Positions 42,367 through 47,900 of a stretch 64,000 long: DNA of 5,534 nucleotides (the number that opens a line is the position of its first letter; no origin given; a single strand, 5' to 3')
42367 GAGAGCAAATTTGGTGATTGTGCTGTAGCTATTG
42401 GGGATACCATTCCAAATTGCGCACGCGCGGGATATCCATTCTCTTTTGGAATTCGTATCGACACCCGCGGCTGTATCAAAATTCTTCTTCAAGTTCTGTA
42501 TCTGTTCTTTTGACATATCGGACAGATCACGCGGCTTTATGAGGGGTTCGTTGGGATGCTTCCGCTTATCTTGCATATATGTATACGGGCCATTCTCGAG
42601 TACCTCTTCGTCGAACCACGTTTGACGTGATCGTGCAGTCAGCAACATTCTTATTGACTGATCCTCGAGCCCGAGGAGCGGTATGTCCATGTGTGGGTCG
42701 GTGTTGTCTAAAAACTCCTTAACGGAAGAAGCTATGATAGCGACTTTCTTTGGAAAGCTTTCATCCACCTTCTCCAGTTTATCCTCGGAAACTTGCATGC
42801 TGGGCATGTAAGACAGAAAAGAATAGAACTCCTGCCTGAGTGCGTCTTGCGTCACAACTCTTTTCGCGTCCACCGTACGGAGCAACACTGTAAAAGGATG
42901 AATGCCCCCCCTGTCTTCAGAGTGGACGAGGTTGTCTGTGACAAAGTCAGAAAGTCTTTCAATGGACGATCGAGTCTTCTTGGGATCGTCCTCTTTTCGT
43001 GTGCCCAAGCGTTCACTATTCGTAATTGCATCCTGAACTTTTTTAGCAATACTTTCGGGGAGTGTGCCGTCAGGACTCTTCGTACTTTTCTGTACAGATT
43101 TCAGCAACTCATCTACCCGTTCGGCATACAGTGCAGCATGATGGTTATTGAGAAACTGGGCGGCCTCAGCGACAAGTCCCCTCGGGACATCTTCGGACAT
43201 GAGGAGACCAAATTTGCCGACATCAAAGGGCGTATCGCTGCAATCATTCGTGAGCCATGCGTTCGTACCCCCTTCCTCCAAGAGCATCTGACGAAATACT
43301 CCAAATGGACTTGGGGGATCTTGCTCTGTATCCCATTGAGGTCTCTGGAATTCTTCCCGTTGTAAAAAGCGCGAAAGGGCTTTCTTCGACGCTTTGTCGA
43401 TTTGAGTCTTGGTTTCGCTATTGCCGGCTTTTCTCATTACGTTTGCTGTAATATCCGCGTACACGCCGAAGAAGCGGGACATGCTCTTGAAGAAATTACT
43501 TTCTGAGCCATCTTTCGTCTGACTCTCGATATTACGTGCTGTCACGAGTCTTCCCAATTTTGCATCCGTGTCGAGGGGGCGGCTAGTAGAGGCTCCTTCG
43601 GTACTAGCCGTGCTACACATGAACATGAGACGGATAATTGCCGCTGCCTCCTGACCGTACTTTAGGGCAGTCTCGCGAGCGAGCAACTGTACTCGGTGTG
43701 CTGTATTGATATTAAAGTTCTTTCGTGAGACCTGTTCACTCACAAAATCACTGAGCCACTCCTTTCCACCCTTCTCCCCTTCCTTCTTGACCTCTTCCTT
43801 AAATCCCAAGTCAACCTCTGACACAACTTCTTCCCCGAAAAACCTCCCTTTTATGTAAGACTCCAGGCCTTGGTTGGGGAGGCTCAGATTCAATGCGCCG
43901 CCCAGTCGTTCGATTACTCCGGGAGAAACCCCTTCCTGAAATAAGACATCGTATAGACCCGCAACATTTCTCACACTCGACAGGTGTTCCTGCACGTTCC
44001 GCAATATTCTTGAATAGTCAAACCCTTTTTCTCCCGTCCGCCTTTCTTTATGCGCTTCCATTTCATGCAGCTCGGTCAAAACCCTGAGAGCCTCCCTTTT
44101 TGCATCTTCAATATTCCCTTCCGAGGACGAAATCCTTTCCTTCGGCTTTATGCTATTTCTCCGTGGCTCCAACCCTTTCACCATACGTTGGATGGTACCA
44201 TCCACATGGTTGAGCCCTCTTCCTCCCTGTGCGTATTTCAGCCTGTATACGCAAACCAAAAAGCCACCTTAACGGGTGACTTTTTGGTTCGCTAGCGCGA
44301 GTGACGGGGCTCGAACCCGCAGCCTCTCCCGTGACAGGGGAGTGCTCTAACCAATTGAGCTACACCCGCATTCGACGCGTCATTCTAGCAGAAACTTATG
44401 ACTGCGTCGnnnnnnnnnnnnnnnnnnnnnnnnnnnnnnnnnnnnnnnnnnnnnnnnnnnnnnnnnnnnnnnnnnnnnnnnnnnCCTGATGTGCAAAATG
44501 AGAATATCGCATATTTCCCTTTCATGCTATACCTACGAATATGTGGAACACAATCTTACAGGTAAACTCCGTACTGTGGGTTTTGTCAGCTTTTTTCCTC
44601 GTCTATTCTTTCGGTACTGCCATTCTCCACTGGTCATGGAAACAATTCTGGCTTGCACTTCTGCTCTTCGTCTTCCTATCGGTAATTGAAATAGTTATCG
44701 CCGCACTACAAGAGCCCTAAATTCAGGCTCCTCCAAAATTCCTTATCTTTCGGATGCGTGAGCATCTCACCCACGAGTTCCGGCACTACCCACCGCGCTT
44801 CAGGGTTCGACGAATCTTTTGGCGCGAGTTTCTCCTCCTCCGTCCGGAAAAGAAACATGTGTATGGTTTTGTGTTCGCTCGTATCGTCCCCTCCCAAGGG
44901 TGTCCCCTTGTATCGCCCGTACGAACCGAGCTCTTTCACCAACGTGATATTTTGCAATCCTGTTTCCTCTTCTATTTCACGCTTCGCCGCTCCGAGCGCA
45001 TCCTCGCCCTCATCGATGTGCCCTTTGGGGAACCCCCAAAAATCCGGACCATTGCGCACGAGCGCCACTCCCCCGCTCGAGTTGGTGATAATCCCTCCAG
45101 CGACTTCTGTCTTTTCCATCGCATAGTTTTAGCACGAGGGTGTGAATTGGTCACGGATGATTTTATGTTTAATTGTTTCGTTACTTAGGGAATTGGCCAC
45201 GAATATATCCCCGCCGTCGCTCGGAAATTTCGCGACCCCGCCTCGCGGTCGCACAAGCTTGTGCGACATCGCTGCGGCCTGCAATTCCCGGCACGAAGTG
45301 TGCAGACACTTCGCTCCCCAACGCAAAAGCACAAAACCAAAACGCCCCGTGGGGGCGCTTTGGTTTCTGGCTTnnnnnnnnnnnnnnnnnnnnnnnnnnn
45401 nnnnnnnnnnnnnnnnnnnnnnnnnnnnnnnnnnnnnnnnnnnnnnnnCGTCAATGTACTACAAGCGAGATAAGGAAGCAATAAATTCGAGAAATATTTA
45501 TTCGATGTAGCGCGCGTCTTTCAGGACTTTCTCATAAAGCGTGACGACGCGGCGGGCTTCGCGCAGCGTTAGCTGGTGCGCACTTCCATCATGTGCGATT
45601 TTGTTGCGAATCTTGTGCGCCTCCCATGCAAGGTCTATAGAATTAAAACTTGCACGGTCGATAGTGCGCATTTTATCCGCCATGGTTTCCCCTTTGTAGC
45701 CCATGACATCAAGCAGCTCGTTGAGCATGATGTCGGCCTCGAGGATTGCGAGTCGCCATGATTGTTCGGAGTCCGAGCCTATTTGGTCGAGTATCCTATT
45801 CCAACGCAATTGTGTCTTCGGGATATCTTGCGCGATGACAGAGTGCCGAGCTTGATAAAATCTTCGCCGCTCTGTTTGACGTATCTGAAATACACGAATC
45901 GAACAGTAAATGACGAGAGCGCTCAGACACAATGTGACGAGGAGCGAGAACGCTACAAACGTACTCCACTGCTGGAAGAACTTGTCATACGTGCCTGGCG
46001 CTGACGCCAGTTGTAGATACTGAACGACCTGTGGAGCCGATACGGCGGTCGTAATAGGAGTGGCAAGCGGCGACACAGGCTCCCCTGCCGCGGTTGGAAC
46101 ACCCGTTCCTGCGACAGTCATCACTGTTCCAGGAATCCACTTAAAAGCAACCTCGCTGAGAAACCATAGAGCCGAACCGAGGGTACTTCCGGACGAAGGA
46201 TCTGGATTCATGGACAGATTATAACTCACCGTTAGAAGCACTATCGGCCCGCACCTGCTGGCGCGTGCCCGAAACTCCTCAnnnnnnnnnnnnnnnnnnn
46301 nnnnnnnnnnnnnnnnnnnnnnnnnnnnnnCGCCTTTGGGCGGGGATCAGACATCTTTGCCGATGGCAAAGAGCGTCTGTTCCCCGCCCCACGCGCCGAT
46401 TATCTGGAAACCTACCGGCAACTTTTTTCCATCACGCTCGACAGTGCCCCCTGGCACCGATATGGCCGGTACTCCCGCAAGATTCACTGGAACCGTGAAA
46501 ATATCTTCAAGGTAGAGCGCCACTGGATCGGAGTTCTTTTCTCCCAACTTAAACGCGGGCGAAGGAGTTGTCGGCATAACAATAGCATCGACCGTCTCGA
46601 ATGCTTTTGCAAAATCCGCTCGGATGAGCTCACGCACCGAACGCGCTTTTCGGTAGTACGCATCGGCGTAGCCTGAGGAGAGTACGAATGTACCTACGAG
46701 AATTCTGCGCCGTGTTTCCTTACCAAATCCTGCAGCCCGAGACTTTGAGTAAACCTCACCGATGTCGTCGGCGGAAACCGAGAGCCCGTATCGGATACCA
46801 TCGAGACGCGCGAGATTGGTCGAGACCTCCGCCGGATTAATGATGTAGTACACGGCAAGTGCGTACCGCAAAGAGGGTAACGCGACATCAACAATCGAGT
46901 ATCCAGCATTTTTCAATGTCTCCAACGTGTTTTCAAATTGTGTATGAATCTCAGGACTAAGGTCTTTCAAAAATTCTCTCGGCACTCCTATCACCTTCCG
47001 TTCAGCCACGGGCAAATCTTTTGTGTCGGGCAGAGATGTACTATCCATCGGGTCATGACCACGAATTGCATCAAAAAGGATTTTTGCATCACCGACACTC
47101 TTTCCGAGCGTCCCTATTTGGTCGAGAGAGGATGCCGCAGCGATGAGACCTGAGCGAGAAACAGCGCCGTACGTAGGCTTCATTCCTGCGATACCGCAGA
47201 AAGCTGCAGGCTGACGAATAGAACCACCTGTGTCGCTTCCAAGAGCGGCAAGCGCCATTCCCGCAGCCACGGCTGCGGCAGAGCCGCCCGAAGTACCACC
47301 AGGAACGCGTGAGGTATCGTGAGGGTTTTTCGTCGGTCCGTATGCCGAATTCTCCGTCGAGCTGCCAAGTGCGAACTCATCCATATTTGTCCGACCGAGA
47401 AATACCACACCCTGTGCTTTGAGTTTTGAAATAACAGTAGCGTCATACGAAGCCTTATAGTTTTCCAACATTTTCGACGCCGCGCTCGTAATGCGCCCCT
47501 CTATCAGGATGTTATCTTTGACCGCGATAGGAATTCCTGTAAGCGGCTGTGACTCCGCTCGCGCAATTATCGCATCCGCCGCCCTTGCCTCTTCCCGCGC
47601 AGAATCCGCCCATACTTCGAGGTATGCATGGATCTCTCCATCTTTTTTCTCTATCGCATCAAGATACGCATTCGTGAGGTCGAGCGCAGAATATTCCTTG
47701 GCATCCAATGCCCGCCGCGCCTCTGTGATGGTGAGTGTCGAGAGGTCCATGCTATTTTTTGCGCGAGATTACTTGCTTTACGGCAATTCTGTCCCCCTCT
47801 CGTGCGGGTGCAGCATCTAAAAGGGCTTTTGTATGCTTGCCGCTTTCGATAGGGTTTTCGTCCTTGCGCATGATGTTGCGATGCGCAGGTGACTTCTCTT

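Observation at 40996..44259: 1087-aa cytoplasmic protein: an uncharacterised ~600-aa N-terminal region fused to a class-V PLP-dependent domain, inside a tRNA-bounded segment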

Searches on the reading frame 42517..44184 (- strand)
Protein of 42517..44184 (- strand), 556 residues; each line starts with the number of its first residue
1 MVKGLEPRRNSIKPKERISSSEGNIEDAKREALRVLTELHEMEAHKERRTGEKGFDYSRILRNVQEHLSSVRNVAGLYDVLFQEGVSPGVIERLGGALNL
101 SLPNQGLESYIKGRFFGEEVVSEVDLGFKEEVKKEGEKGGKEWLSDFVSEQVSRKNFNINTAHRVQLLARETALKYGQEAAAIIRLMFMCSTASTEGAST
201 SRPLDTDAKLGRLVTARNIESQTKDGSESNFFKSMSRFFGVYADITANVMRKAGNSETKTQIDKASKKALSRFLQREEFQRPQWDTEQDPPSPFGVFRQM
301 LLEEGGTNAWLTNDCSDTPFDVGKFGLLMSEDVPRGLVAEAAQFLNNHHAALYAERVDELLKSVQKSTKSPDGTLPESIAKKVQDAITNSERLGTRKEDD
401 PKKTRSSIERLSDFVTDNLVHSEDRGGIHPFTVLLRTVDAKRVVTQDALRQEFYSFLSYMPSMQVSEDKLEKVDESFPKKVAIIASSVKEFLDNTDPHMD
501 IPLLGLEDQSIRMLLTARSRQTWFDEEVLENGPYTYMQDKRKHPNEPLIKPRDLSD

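Call 33: predict_structure(alignment_id=A2)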
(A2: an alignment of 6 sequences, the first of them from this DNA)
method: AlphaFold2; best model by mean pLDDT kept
length: 554 residues; sequences in the alignment: 6
mean_pLDDT: 57.9   pTM: 0.54
mean pLDDT of the five models: 57.9, 57.1, 54.2, 53.6, 43.2
residues with pLDDT >= 90: 0; 70-90: 198; 50-70: 106; < 50: 250
segments of 3 or more residues with pLDDT < 50: 1-22, 103-105, 193-229, 282-286, 312-346, 394-405, 420-554
pLDDT, mean of each block of 10 residues (from residue 1): 32 30 68 84 80 73 85 81 81 65 60 81 70 60 86 76 78 71 79 40 39 43 45 79 77 71 82 75 51 72 61 43 41 44 51 63 65 67 71 46 54 59 40 40 40 44 32 38 41 40 43 45 40 38 39 30
secondary structure, 60 per line:
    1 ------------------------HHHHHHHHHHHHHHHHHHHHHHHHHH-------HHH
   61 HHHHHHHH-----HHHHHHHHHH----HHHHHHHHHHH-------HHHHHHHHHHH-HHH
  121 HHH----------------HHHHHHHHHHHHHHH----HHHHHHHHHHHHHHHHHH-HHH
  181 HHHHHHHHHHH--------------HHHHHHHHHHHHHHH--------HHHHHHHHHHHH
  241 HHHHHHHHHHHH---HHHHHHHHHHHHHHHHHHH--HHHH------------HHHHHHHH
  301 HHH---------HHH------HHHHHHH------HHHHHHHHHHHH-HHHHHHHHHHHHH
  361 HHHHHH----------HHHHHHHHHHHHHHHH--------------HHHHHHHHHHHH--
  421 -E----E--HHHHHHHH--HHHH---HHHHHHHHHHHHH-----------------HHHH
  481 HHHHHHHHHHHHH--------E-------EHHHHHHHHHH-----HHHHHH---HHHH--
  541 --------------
elements in order: H25-50 H58-68 H74-83 H88-98 H106-116 H118-123 H140-154 H159-176 H178-191 H206-220 H229-252 H256-274 H277-280 H293-303 H322-328 H335-346 H348-366 H377-392 H407-418 H430-437 H440-443 H447-459 H477-493 H511-520 H526-531 H535-538

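Call 72: predict_structure(alignment_id=A8)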
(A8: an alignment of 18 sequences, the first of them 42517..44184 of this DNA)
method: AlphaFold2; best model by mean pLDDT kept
length: 556 residues; sequences in the alignment: 18
mean_pLDDT: 82.6   pTM: 0.84
mean pLDDT of the five models: 82.6, 81.8, 80.6, 80.5, 80.3
residues with pLDDT >= 90: 243; 70-90: 223; 50-70: 48; < 50: 42
segments of 3 or more residues with pLDDT < 50: 1-22, 194-203, 397-403
pLDDT, mean of each block of 10 residues (from residue 1): 32 38 76 90 87 79 90 92 92 88 87 93 86 66 94 86 94 90 95 49 70 91 68 94 94 85 94 92 80 94 84 90 92 90 91 89 76 76 88 61 67 85 67 94 93 89 69 75 93 90 80 92 92 85 81 63
secondary structure, 60 per line:
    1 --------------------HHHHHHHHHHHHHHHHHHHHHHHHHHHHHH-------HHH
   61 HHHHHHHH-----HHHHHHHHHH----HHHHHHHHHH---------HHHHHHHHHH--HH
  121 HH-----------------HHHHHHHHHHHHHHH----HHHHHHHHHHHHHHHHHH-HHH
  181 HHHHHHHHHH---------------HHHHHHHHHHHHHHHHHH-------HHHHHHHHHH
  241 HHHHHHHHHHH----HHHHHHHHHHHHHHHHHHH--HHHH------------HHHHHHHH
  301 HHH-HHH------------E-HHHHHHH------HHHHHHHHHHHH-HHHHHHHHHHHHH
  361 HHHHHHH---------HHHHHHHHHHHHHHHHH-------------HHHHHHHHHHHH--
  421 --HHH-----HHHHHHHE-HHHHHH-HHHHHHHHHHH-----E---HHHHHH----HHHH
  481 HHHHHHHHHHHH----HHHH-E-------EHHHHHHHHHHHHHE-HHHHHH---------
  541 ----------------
elements in order: H21-50 H58-68 H74-83 H88-97 H107-116 H119-122 H140-154 H159-176 H178-190 H206-223 H231-251 H256-274 H277-280 H293-303 H322-328 H335-346 H348-367 H377-393 H407-418 H431-437 H440-445 H447-457 H467-472 H477-492 H497-500 H511-523 H526-531
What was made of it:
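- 42520..44184 (-): N-terminal ~555-aa all-alpha domain of unrecognised fold. Conserved motifs are VYADIT, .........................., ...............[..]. and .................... AlphaFold2 model from an 18-sequence alignment: pLDDT 82.6, pTM 0.84 (call 72).
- The model is confident (pLDDT 82.6, pTM 0.84; call 72).
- Tried and rejected: It was replaced by the 18-sequence model (call 72).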

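Call 85: fold_search(model_id=the predicted structure, library=viral)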
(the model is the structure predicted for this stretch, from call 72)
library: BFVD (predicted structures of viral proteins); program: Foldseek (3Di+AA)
matches with E <= 10: 65; with E <= 0.001: 0
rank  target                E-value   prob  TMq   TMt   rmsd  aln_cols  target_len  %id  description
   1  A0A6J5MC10            9.9e-01  0.05  0.10  0.10  26.5       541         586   10  Uncharacterized protein [uncultured Caudovirales phage]
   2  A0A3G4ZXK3            1.2e+00  0.05  0.11  0.09  26.3       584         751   10  Cullin 3B [Faunusvirus sp.]
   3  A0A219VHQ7            1.3e+00  0.09  0.16  0.11  36.2       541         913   13  (no name in the UniProt tables at hand)
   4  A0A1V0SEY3            1.6e+00  0.02  0.08  0.07  26.6       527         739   11  Ankyrin repeat protein [Hokovirus HKV1]
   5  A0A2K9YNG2            1.7e+00  0.04  0.09  0.10  21.9       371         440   10  (no name in the UniProt tables at hand)
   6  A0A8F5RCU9            2.0e+00  0.05  0.11  0.14  27.0       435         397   12  RNA-dependent RNA polymerase (Fragment) [Grapevine-associated RNA virus 8]
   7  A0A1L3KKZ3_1          2.4e+00  0.03  0.12  0.08  30.2       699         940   10  RNA-dependent RNA polymerase [Xinzhou nematode virus 3]
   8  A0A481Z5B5            3.0e+00  0.06  0.13  0.17  21.3       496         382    8  Pentacotripeptide-repeat region protein [Pithovirus LCPAC102]
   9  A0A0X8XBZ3            3.3e+00  0.04  0.11  0.09  22.4       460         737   13  (no name in the UniProt tables at hand)
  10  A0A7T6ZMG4            3.3e+00  0.02  0.10  0.06  42.0       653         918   11  Internal virion protein B [Providencia phage PSTRCR_114]
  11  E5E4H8                3.3e+00  0.02  0.09  0.08  30.9       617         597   10  Gp29 baseplate hub subunit [Acinetobacter phage Acj61]
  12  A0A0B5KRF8            3.4e+00  0.05  0.12  0.14  18.9       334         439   13  (no name in the UniProt tables at hand)
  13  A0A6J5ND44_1          3.4e+00  0.02  0.09  0.08  28.6       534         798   13  Uncharacterized protein [uncultured Caudovirales phage]
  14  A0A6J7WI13            3.6e+00  0.04  0.15  0.10  35.8       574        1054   13  Phage tail tape measure protein [uncultured Caudovirales phage]
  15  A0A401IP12            3.7e+00  0.05  0.13  0.11  20.8       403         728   11  Wsv282-like protein [Hemigrapsus takanoi nimavirus]
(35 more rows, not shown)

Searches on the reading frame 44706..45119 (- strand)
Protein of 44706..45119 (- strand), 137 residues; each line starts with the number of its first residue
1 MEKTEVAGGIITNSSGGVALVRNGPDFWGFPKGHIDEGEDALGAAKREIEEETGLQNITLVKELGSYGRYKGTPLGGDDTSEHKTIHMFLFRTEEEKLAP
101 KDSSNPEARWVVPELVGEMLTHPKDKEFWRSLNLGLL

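Call 76: search_protein_families(library=pfam, proteins=[window:44706-45119:-], max_evalue=0.01)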
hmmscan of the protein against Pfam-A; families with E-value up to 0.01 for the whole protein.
window:44706-45119:- (137 aa): 1 family
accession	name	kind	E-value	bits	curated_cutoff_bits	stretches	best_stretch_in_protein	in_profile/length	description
PF00293.34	NUDIX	-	4.7e-20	72.4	21.1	1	6-126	5-128/134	NUDIX domain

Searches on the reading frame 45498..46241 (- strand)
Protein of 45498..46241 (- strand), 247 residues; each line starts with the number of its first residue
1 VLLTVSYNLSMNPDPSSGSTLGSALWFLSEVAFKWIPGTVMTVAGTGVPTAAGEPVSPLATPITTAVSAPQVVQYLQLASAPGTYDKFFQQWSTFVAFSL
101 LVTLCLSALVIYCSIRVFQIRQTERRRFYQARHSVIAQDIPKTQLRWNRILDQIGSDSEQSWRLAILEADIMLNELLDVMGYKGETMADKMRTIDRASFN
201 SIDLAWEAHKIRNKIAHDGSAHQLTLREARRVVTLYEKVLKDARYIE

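Call 76: search_protein_families(library=pfam, proteins=[window:45498-46241:-], max_evalue=0.01)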
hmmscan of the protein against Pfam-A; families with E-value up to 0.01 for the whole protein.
window:45498-46241:- (247 aa): 1 family
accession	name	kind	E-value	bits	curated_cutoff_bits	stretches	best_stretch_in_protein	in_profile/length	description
PF10323.15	7TM_GPCR_Srv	-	0.004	17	21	1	63-125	134-195/283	Serpentine type 7TM GPCR chemoreceptor Srv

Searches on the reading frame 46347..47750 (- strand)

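Call 101: search_protein_families(library=pfam, proteins=[window:46347-47750:-], max_evalue=0.00001)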
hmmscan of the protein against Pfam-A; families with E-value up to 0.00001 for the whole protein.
window:46347-47750:- (467 aa): 1 family
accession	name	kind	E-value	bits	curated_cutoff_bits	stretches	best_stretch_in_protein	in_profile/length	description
PF01425.27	Amidase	-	1.4e-145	486.2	27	1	24-460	1-444/445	Amidase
